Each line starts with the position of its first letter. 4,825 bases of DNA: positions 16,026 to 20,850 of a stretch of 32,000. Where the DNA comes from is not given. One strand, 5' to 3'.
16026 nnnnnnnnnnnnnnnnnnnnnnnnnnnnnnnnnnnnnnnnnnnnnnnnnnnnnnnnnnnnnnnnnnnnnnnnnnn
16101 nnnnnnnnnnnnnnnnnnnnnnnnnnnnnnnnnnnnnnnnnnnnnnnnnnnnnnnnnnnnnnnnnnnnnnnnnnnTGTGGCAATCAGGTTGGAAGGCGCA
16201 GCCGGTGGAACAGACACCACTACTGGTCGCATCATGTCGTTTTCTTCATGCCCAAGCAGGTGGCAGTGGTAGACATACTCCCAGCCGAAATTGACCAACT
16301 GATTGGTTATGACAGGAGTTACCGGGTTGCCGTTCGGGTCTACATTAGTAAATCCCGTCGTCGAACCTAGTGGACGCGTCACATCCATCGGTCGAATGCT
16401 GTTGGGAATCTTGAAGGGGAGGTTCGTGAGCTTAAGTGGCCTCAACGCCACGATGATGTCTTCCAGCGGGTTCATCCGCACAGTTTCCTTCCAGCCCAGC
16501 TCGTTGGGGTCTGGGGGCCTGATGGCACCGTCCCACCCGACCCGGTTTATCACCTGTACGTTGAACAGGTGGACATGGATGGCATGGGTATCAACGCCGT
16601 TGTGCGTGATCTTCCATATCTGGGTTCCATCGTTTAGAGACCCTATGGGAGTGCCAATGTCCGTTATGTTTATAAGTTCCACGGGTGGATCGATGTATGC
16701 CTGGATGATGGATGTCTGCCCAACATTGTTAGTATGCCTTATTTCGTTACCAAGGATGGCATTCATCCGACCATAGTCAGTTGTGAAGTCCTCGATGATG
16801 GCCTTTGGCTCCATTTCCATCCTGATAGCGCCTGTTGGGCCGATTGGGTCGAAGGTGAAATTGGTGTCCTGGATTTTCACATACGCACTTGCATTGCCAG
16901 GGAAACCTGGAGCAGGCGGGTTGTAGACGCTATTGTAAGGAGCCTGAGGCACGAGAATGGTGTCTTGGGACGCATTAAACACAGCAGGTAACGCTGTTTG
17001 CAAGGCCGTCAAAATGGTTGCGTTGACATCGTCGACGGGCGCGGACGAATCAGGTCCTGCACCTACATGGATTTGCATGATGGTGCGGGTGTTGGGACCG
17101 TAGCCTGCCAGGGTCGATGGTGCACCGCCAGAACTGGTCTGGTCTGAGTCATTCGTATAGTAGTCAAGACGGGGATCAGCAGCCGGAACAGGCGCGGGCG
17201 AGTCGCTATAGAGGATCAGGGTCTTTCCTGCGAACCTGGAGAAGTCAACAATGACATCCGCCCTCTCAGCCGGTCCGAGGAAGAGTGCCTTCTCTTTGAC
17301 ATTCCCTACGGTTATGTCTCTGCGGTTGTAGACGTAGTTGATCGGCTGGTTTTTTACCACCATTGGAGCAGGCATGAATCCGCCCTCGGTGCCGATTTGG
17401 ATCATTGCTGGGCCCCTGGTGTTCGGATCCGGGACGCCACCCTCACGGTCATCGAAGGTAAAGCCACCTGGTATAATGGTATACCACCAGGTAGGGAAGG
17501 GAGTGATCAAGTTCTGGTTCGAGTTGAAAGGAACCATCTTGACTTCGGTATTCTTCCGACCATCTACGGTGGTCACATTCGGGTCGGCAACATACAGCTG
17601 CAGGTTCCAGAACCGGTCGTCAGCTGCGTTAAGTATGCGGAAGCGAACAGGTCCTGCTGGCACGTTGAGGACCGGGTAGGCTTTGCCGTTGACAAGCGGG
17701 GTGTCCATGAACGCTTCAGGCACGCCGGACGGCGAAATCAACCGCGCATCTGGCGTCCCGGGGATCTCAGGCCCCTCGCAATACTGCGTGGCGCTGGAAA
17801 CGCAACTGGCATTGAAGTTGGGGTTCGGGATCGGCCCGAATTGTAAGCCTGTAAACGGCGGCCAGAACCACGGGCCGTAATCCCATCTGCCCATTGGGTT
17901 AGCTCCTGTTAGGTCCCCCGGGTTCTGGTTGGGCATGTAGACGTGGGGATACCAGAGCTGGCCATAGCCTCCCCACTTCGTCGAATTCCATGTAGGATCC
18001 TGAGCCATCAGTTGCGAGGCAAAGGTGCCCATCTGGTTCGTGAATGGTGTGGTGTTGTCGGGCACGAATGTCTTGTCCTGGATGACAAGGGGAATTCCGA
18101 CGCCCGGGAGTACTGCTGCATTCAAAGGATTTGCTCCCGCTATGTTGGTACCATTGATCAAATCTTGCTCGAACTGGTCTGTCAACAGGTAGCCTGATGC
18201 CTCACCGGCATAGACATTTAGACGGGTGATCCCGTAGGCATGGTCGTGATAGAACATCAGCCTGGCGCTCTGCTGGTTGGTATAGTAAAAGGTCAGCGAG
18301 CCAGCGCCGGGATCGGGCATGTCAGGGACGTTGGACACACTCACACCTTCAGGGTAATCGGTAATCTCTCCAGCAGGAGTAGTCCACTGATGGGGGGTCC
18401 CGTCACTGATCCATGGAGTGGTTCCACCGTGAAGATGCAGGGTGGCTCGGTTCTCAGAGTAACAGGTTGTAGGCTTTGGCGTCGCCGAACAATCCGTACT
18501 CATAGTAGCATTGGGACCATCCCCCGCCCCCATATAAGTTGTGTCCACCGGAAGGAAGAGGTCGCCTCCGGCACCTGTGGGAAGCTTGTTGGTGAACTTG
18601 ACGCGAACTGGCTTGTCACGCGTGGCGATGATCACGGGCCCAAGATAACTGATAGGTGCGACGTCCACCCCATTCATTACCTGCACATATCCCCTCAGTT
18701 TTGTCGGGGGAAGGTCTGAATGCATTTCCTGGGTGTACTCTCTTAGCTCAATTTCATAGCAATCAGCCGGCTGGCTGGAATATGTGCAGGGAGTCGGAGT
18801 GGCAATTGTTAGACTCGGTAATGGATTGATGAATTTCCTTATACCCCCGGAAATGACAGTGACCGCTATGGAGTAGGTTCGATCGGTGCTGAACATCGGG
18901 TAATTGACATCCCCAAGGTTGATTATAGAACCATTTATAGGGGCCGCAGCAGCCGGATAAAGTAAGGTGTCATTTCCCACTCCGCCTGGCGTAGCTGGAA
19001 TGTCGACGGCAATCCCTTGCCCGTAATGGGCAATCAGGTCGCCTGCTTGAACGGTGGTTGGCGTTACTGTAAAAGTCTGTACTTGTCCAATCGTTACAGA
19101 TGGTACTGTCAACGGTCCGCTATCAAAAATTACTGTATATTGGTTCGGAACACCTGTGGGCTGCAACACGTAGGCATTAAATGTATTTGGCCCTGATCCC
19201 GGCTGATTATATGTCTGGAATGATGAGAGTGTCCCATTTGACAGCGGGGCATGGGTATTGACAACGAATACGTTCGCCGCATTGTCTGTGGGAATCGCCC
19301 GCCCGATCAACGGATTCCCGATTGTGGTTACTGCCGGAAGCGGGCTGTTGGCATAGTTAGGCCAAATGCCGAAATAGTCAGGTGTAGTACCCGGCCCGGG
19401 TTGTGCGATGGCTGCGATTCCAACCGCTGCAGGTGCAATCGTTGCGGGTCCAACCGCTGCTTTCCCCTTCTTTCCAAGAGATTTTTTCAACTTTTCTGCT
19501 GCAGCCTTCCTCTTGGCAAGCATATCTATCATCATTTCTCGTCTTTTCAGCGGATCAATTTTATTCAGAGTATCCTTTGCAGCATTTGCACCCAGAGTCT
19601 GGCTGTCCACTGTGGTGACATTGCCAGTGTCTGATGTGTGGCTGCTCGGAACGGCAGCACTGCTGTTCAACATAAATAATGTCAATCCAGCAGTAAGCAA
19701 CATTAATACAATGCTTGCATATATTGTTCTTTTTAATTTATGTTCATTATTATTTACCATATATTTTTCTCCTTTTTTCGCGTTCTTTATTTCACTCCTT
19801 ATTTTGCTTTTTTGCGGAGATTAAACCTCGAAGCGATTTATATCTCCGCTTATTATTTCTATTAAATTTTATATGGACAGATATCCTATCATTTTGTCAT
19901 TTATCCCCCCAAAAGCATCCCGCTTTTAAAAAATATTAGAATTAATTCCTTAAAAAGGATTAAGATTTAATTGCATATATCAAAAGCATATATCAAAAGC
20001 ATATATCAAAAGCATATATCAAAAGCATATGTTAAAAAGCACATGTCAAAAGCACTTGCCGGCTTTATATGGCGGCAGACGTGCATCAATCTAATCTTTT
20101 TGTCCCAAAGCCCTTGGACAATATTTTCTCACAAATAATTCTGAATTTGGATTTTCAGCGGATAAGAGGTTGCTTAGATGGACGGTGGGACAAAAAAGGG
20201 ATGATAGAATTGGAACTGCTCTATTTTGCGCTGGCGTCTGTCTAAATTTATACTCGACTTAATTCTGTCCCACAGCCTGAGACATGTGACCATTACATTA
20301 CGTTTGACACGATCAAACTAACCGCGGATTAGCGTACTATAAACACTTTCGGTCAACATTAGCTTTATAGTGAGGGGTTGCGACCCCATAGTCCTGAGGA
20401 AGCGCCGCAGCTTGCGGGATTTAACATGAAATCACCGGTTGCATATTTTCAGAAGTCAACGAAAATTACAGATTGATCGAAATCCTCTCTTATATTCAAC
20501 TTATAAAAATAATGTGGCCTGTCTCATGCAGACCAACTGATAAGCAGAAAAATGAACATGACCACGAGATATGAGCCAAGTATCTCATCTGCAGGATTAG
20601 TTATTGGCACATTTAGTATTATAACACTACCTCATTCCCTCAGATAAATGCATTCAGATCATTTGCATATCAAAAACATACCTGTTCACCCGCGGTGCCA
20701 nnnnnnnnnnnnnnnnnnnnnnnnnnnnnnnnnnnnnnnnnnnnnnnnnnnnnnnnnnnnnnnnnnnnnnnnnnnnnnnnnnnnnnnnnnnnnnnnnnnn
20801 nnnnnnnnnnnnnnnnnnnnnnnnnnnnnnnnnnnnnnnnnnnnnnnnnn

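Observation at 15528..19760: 1410-aa Sec-type secreted multicopper oxidase with tandem FN3 domains in a presumably strictly anaerobic methanogen/ANME-type archaeon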

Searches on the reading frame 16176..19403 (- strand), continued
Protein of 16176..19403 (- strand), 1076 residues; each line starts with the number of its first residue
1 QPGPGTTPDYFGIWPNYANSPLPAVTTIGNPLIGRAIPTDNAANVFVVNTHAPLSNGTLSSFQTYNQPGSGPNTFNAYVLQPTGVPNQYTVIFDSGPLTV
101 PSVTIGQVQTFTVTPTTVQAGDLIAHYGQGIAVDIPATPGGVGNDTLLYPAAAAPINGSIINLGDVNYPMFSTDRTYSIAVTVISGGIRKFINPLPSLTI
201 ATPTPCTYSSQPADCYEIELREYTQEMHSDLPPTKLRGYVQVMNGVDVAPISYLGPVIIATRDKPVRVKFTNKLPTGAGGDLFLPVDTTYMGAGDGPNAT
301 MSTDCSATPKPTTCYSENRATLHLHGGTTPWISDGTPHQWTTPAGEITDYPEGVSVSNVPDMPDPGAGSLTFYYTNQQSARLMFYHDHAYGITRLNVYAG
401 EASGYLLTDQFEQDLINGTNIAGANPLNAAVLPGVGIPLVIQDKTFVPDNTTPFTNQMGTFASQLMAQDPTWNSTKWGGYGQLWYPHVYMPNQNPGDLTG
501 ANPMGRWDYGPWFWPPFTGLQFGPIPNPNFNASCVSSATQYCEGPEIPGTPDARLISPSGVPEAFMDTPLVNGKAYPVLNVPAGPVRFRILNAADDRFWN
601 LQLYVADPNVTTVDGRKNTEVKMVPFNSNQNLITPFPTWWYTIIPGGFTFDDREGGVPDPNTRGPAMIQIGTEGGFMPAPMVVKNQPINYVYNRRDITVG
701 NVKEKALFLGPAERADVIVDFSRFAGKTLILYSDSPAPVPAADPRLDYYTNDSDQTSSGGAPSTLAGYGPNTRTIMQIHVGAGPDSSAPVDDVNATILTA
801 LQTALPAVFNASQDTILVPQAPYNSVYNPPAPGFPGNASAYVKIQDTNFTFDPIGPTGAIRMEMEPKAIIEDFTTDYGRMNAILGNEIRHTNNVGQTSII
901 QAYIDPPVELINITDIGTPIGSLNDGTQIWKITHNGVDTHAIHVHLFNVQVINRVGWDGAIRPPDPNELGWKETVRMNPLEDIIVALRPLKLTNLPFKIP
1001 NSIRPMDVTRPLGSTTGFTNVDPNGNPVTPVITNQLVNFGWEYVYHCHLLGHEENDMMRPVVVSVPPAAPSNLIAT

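Call 58: search_protein_families(library=pfam, proteins=[L055:590-5827:+, L055:5858-6589:+, L055:6756-7619:+, L009:5533-10515:+, L009:2516-4798:-, L009:1806-2519:-], max_evalue=0.001)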
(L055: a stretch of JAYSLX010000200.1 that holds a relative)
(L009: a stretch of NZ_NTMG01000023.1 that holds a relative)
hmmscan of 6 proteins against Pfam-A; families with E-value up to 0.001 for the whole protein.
L055:590-5827:+ (1745 aa): 5 families
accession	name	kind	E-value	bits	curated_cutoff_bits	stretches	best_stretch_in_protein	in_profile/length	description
PF17957.7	Big_7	-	3.9e-50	168.8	24.1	4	1143-1214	1-70/70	Bacterial Ig domain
PF16640.11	Big_3_5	-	2.1e-08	35.1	35.5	2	1424-1508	4-88/88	Bacterial Ig-like domain (group 3)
PF07731.20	Cu-oxidase_2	-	6e-08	33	20.4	1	891-967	30-109/137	Multicopper oxidase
PF06832.18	BiPBP_C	-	1.1e-05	25.6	26.8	0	1328-1396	14-80/90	Penicillin-Binding Protein C-terminus Family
PF00041.27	fn3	-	1.2e-05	25.9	25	1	1053-1134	10-82/84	Fibronectin type III domain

L055:5858-6589:+ (243 aa): 2 families
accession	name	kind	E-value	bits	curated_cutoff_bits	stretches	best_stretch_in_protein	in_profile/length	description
PF00254.34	FKBP_C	-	2.9e-26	92.1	21.1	1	150-237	4-94/94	FKBP-type peptidyl-prolyl cis-trans isomerase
PF01346.23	FKBP_N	-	2.4e-11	44.8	22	1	48-140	2-95/97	Domain amino terminal to FKBP-type peptidyl-prolyl isomerase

L055:6756-7619:+ (287 aa): 0 families

L009:5533-10515:+ (1660 aa): 5 families
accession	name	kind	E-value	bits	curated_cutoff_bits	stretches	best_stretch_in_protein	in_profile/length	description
PF02018.23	CBM_4_9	-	2.7e-30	106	25.9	2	1512-1640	2-131/136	Carbohydrate binding domain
PF13927.12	Ig_3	-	4e-12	46.9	30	1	1180-1221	2-43/78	Immunoglobulin domain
PF13895.12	Ig_2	-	8.7e-10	39.1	27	0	1183-1262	3-79/79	Immunoglobulin domain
PF07679.22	I-set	-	1.2e-09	38.5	23.7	1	1180-1222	1-43/90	Immunoglobulin I-set domain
PF07731.20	Cu-oxidase_2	-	4e-07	30.3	20.4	0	921-983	42-107/137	Multicopper oxidase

L009:2516-4798:- (760 aa): 3 families
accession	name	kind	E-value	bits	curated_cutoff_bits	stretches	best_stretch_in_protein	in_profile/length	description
PF01326.24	PPDK_N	-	1.5e-114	383.2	27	1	18-330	2-322/328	Pyruvate phosphate dikinase, AMP/ATP-binding domain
PF02896.24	PEP-utilizers_C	-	5.8e-83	278.9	22.8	1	449-746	4-292/293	PEP-utilising enzyme, PEP-binding domain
PF00391.29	PEP-utilizers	-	7.9e-28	96.3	23.1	1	362-432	2-72/72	PEP-utilising enzyme, mobile domain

L009:1806-2519:- (237 aa): 0 families

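Call 60: find_homologous_proteins(query=L055:590-5827:+, max_evalue=1e-20)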
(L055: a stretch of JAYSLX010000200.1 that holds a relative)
Query L055:590-5827:+ (1745 aa): 5591 proteins with E <= 1e-20 among 8000 candidates; the best 120 are listed.
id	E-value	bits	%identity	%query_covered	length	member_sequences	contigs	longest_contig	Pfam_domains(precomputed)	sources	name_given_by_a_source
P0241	0.0e+0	3939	100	100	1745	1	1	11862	PF07731.21,PF17957.8,PF16640.12,PF06832.19,PF00041.28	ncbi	-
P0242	0.0e+0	3292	83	100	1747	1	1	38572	PF07495.20,PF07731.21,PF17957.8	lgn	-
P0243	0.0e+0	2475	81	70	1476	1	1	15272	PF07731.21,PF17957.8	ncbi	-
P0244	0.0e+0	2358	72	86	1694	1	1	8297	PF07731.21,PF17957.8,PF05345.19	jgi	jgi:FtsP/CotA-like multicopper oxidase with cupredoxin domain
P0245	0.0e+0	2010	73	70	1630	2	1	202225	PF07731.21,PF17957.8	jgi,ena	-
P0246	0.0e+0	1939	71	70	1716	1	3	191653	PF07731.21,PF17957.8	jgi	jgi:FtsP/CotA-like multicopper oxidase with cupredoxin domain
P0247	0.0e+0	1938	71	71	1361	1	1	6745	PF07731.21,PF17957.8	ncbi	-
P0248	0.0e+0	1709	65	71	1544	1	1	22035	PF07731.21,PF17957.8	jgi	jgi:FtsP/CotA-like multicopper oxidase with cupredoxin domain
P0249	0.0e+0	1463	65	48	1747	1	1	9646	PF22073.3,PF24771.4,PF07731.21,PF15780.12,PF07610.18,PF00932.26,PF22066.3,PF22067.3,PF12371.15,PF22544.3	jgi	jgi:FtsP/CotA-like multicopper oxidase with cupredoxin domain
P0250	0.0e+0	1454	63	47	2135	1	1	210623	PF07731.21,PF00041.28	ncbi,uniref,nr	ncbi:fibronectin type III domain-containing protein [Geomesophilobacter sediminis]|uniref:Fibronecti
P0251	0.0e+0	1420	57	57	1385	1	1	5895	PF07731.21,PF13517.13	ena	-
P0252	0.0e+0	1392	62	48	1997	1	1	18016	PF22073.3,PF24771.4,PF07731.21,PF15780.12,PF07610.18,PF22067.3,PF12371.15,PF24501.2,PF22544.3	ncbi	-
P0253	0.0e+0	1383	61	48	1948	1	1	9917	PF22073.3,PF24771.4,PF07731.21,PF15780.12,PF07610.18,PF18676.7,PF16640.12,PF12371.15,PF22544.3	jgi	jgi:FtsP/CotA-like multicopper oxidase with cupredoxin domain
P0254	0.0e+0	1355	61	46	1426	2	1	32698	PF07731.21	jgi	-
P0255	0.0e+0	1348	59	48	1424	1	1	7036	PF07731.21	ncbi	-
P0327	0.0e+0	1185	55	62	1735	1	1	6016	PF22073.3,PF24771.4,PF07731.21,PF15780.12,PF07610.18,PF22067.3,PF24291.2,PF12371.15,PF22544.3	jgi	jgi:FtsP/CotA-like multicopper oxidase with cupredoxin domain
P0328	0.0e+0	1185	60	41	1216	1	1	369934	PF07731.21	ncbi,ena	-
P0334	0.0e+0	1181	56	26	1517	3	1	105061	PF07731.21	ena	-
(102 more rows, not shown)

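Call 80: search_protein_families(library=pfam, proteins=[L075:9743-11452:+, L075:8952-9689:+, L033:9804-11474:+, L033:11927-12700:+, L033:12891-13718:+, L070:1834-2532:+, L070:1180-1818:+, L055:7750-9720:+], max_evalue=0.001)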
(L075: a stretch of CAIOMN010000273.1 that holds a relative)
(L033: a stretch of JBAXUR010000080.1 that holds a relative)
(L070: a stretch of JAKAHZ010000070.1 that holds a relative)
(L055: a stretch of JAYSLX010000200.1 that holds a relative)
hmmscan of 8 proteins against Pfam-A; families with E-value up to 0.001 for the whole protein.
L075:9743-11452:+ (569 aa): 2 families
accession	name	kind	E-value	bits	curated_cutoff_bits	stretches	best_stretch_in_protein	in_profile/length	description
PF13458.12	Peripla_BP_6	-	4.4e-07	30.3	31.7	1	264-399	51-183/343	Periplasmic binding protein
PF00034.26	Cytochrom_C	-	9.4e-05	24.1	21.3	1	91-190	11-90/90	Cytochrome c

L075:8952-9689:+ (245 aa): 2 families
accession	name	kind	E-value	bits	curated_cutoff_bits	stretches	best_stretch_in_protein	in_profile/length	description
PF00254.34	FKBP_C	-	2.8e-28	98.5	21.1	1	156-242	5-94/94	FKBP-type peptidyl-prolyl cis-trans isomerase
PF01346.23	FKBP_N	-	2.6e-27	95.9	22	1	46-147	1-97/97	Domain amino terminal to FKBP-type peptidyl-prolyl isomerase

L033:9804-11474:+ (556 aa): 3 families
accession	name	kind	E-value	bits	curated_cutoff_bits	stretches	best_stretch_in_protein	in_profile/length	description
PF05345.18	He_PIG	-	4.3e-09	37.1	24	1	316-394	3-86/96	Putative Ig domain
PF25470.1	DUF7901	-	1.7e-06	28.6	24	1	67-204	3-165/205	Domain of unknown function (DUF7901)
PF02095.21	Extensin_1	-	4e-06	27.2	105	1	409-484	5-84/171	Extensin-like protein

L033:11927-12700:+ (257 aa): 2 families
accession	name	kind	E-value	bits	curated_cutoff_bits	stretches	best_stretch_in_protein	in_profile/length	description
PF00254.34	FKBP_C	-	5.8e-29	100.7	21.1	1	157-245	3-94/94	FKBP-type peptidyl-prolyl cis-trans isomerase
PF01346.23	FKBP_N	-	1.5e-28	99.9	22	1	49-150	1-97/97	Domain amino terminal to FKBP-type peptidyl-prolyl isomerase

L033:12891-13718:+ (276 aa): 1 family
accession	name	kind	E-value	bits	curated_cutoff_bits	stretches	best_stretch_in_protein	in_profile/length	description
PF00034.26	Cytochrom_C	-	3e-05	25.7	21.3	1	80-180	10-90/90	Cytochrome c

L070:1834-2532:+ (232 aa): 2 families
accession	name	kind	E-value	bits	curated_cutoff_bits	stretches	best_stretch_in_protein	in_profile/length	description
PF01346.23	FKBP_N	-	3.7e-24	85.8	22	1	30-127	1-97/97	Domain amino terminal to FKBP-type peptidyl-prolyl isomerase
PF00254.34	FKBP_C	-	3.5e-20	72.6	21.1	1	136-227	5-94/94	FKBP-type peptidyl-prolyl cis-trans isomerase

L070:1180-1818:+ (212 aa): 1 family
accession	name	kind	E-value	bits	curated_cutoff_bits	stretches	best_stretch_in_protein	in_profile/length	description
PF01346.23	FKBP_N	-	1.1e-09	39.5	22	1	48-118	2-71/97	Domain amino terminal to FKBP-type peptidyl-prolyl isomerase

L055:7750-9720:+ (657 aa): 1 family
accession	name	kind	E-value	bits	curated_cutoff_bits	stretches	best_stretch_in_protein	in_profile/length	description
PF06082.17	YjbH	-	4.8e-22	79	24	2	55-181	4-130/658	Exopolysaccharide biosynthesis protein YbjH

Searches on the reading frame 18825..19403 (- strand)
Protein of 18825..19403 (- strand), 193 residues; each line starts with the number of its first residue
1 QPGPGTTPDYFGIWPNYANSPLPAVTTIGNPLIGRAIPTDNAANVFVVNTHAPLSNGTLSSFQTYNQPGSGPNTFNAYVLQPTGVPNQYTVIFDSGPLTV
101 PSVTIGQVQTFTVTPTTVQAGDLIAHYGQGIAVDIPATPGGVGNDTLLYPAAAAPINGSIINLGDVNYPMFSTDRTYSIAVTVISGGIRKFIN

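Call 21: search_protein_families(library=pfam, proteins=[window:18830-19403:-], max_evalue=10)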
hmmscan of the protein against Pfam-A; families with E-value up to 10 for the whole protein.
window:18830-19403:- (191 aa): 0 families

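Call 46: predict_structure(alignment_id=A3)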
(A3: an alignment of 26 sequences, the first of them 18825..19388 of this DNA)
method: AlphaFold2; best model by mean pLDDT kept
length: 188 residues; sequences in the alignment: 26
mean_pLDDT: 89.4   pTM: 0.83
mean pLDDT of the five models: 89.4, 88.8, 88.6, 88.1, 86.2
residues with pLDDT >= 90: 149; 70-90: 13; 50-70: 19; < 50: 7
segments of 3 or more residues with pLDDT < 50: 1-4
pLDDT, mean of each block of 10 residues (from residue 1): 49 71 97 94 96 98 97 98 98 98 97 98 96 70 95 96 90 97 58
secondary structure, 60 per line:
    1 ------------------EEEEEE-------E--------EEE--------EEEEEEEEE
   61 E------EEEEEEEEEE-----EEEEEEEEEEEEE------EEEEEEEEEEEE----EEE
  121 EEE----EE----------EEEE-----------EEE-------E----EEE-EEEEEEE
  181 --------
elements in order: E19-24 E41-43 E52-61 E68-77 E83-95 E102-113 E118-123 E140-143 E155-157 E170-172 E174-180

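Call 49: fold_search(model_id=the predicted structure, library=pdb)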
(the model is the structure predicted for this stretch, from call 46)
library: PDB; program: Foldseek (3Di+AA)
matches with E <= 10: 1508; with E <= 0.001: 0
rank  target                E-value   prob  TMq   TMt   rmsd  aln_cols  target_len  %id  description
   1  9d93_Pa               1.6e-03  1.00  0.47  0.17   7.4       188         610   13  Mycobacteriophage Bxb1 tail tip - Composite map and model (released 2024-09-25)
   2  8h2i_bG               2.1e-03  0.99  0.38  0.18   7.6       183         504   12  Near-atomic structure of five-fold averaged PBCV-1 capsid (released 2022-11-16)
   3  9jwb_Z                3.5e-03  1.00  0.47  0.45   9.3       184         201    7  Cyanophage A4 capsid asymmetric unit (released 2025-04-09)
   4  7vrn_B                6.3e-03  0.98  0.37  0.20  10.1       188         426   12  Structure of infectious bursal disease virus Gt strain (released 2022-03-30)
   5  3gbw                  6.3e-03  0.90  0.32  0.36  11.4       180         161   12  Crystal structure of the first PHR domain of the Mouse Myc-binding protein 2 (MYCBP-2) (released 2009-03-24)
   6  8fxs_A                7.8e-03  0.51  0.27  0.18  24.5       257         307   11  Crystal structure of human pro-TGF-beta2 in complex with Nb9 (released 2023-06-21)
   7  2cdo_C                8.2e-03  0.69  0.25  0.32  11.1       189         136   10  structure of agarase carbohydrate binding module in complex with neoagarohexaose (released 2006-02-16)
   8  9euj_G                8.6e-03  0.99  0.46  0.14   5.9       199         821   10  Cryo-EM structure of Staphylococcus aureus bacteriophage phi812 baseplate in the post-contraction state - sheath initi (released 2025-04-09)
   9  4zxe_A                8.6e-03  0.82  0.27  0.35   8.9       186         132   12  X-ray crystal structure of chitosan-binding module 1 derived from chitosanase/glucanase from Paenibacillus sp. IK-5. (released 2016-04-13)
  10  4zxe_C                9.1e-03  0.90  0.29  0.37   9.1       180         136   12  X-ray crystal structure of chitosan-binding module 1 derived from chitosanase/glucanase from Paenibacillus sp. IK-5. (released 2016-04-13)
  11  8zdp_v                9.6e-03  0.96  0.40  0.13   8.1       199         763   10  Cryo-EM structure of Mycobacteriophage Douge Central fiber (gp20) (released 2025-06-25)
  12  8zdq_v                9.6e-03  0.96  0.40  0.11   8.1       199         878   10  Cryo-EM structure of Mycobacteriophage Douge complete baseplate (gp13, gp17, gp23, gp16, gp18 and gp20) (released 2025-06-25)
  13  2cdo_B                1.0e-02  0.89  0.31  0.40   9.5       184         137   11  structure of agarase carbohydrate binding module in complex with neoagarohexaose (released 2006-02-16)
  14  8fxs_B                1.1e-02  0.47  0.27  0.19  25.5       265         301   10  Crystal structure of human pro-TGF-beta2 in complex with Nb9 (released 2023-06-21)
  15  3no8_A                1.1e-02  0.94  0.35  0.41  10.8       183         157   11  Crystal structure of the PHR domain from human BTBD2 Protein (released 2010-08-25)
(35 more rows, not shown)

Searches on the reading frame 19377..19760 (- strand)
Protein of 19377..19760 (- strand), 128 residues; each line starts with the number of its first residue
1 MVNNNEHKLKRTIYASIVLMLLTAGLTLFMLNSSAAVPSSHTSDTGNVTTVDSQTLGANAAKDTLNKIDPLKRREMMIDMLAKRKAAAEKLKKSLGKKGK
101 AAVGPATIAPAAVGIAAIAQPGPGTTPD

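Call 21: search_protein_families(library=pfam, proteins=[window:19404-19760:-], max_evalue=10)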
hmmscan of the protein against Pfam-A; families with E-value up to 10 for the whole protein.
window:19404-19760:- (119 aa): 0 families

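Call 92: search_protein_representatives(protein=window:19377-19760:-)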
Query: 128 residues. Proteins with E-value up to 0.001 (for the whole library): 1; up to 1e-10: 0; up to 1e-30: 0. The best 1 are listed.
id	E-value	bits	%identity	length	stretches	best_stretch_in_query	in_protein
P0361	3.5e-05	40.7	50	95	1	5-70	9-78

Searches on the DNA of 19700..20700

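Call 85: search_rna_families(source=window, start=19700, end=20700, threshold=evalue, max_evalue=1)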
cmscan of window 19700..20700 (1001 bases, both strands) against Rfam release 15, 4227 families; matches with E-value up to 1: 0.
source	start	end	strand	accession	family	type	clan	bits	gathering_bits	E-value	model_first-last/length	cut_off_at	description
